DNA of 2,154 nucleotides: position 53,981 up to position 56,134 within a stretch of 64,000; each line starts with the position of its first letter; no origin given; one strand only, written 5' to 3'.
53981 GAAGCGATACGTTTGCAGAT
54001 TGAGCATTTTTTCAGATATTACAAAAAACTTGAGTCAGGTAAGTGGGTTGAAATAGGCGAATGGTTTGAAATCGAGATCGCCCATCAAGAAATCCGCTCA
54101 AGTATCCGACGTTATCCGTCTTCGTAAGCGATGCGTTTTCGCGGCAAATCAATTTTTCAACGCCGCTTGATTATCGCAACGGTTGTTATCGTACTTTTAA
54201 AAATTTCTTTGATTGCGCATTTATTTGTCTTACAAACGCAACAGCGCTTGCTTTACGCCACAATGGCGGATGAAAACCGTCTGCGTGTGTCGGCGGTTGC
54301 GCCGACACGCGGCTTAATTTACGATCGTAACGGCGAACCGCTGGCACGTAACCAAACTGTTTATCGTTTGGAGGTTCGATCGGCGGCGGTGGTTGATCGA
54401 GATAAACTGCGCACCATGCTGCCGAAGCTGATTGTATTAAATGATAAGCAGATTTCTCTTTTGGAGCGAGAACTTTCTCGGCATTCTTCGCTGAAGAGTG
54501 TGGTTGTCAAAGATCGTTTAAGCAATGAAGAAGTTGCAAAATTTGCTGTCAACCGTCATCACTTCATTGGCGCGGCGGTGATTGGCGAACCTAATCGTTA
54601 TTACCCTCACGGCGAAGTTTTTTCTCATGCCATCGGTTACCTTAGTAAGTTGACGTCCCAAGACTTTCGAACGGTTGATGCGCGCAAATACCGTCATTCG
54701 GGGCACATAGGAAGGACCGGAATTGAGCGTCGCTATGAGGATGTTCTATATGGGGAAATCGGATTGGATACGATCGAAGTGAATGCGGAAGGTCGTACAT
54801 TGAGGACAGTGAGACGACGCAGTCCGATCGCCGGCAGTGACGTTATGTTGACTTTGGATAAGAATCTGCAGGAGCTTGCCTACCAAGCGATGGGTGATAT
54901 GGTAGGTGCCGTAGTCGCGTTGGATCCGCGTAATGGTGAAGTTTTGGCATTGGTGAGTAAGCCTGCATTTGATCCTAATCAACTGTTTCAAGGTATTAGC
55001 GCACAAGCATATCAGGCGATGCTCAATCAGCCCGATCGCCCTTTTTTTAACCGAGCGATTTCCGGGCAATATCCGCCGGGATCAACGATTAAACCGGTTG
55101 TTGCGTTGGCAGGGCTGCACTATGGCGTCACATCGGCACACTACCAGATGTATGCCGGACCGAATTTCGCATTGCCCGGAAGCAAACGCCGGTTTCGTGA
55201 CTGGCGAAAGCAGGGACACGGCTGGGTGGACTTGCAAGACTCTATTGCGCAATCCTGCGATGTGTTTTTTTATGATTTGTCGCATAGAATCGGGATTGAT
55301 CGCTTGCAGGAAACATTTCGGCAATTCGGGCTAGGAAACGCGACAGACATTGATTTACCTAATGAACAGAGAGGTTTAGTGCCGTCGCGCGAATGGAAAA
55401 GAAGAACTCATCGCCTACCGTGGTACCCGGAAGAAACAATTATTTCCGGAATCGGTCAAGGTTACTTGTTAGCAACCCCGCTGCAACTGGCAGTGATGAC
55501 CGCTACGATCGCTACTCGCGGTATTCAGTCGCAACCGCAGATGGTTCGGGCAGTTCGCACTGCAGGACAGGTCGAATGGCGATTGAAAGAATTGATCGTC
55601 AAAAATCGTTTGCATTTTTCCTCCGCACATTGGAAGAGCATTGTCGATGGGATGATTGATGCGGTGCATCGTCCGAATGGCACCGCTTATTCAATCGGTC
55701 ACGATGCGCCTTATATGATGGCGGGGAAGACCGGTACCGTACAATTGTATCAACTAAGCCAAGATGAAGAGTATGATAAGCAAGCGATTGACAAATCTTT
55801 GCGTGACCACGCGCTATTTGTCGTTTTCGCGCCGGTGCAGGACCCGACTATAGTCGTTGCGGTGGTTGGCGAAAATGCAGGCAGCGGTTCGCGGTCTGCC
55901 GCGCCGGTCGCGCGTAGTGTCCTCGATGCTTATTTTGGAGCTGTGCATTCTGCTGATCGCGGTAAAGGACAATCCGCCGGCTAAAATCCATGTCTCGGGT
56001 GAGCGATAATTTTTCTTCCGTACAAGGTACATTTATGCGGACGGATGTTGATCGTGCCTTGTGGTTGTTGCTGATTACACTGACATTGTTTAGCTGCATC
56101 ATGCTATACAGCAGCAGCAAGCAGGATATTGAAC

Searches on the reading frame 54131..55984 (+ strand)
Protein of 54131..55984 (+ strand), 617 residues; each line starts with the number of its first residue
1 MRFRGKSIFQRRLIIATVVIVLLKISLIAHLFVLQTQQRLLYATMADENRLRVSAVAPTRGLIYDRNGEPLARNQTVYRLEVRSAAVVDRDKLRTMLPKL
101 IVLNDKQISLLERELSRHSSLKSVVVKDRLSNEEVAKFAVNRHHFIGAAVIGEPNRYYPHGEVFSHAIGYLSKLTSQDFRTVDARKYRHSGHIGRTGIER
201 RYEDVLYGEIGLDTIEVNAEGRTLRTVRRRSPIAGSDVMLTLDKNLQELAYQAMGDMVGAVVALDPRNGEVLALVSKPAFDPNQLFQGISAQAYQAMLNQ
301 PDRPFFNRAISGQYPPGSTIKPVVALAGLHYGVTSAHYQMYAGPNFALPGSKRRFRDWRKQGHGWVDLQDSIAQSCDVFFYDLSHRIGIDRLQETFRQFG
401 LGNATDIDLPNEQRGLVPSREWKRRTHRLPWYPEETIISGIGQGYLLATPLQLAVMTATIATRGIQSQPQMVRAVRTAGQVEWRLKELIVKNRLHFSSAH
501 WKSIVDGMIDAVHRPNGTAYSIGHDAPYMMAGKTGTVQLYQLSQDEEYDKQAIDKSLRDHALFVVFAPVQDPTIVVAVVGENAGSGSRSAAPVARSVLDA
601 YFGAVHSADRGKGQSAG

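Call 40: search_protein_families(library=ncbifam, proteins=[window:54131-55984:+], max_evalue=1e-10)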
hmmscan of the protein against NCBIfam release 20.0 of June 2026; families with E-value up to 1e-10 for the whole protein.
window:54131-55984:+ (617 aa): 16 families
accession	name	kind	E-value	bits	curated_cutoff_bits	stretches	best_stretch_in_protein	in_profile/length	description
TIGR03423.1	pbp2_mrdA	equivalog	2.8e-209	696.5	455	1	11-603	1-592/593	penicillin-binding protein 2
NF008061.0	PRK10795.1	equivalog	7.6e-164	546.7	962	1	6-600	15-611/634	peptidoglycan DD-transpeptidase MrdA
NF051842.1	PBP4_5_Efaec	equivalog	2.1e-61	208.1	700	1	37-547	142-622/668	penicillin-binding protein PBP4(5)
TIGR02214.1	spoVD_pbp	equivalog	2.2e-58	198.1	688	1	14-602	6-555/636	stage V sporulation protein D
NF033378.1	MECD_PBP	exception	2.1e-36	125.5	1450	1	43-474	136-560/678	PBP2a family beta-lactam-resistant peptidoglycan transpeptidase MecD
NF000237.1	MECA_PBP2A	equivalog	8.9e-36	123.4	750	1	35-504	126-578/668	PBP2a family beta-lactam-resistant peptidoglycan transpeptidase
NF053573.1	PBP2_PenA_Neis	exception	2.1e-34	119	1105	1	11-586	26-542/572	peptidoglycan D,D-transpeptidase PBP2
NF011685.0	PRK15105.1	subfamily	7.4e-34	117.3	737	1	18-605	29-557/588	peptidoglycan glycosyltransferase FtsI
NF000406.1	MECB_PBP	exception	1e-33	116.7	1450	1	31-539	121-608/674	PBP2a family beta-lactam-resistant peptidoglycan transpeptidase MecB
NF000408.1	MECA2_pure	exception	9.2e-31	106.7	1525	1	34-515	125-590/668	PBP2a family beta-lactam-resistant peptidoglycan transpeptidase MecA2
NF000409.1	MECA_pure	exception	3e-30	105.3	1490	1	35-497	126-571/668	PBP2a family beta-lactam-resistant peptidoglycan transpeptidase MecA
NF000410.1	MECA1_pure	exception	5.6e-30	104.1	1480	1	34-514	124-579/666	PBP2a family beta-lactam-resistant peptidoglycan transpeptidase MecA1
NF038278.1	strep_PBP2B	exception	8.2e-30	103.9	975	1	388-601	472-674/678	penicillin-binding protein PBP2B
NF000407.1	MECC_PBP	exception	1.9e-29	102.4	1500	1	45-496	133-567/665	PBP2a family beta-lactam-resistant peptidoglycan transpeptidase MecC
NF038271.1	strep_PBP2X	exception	8.2e-24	83.8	1050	1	12-576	25-586/750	penicillin-binding protein PBP2X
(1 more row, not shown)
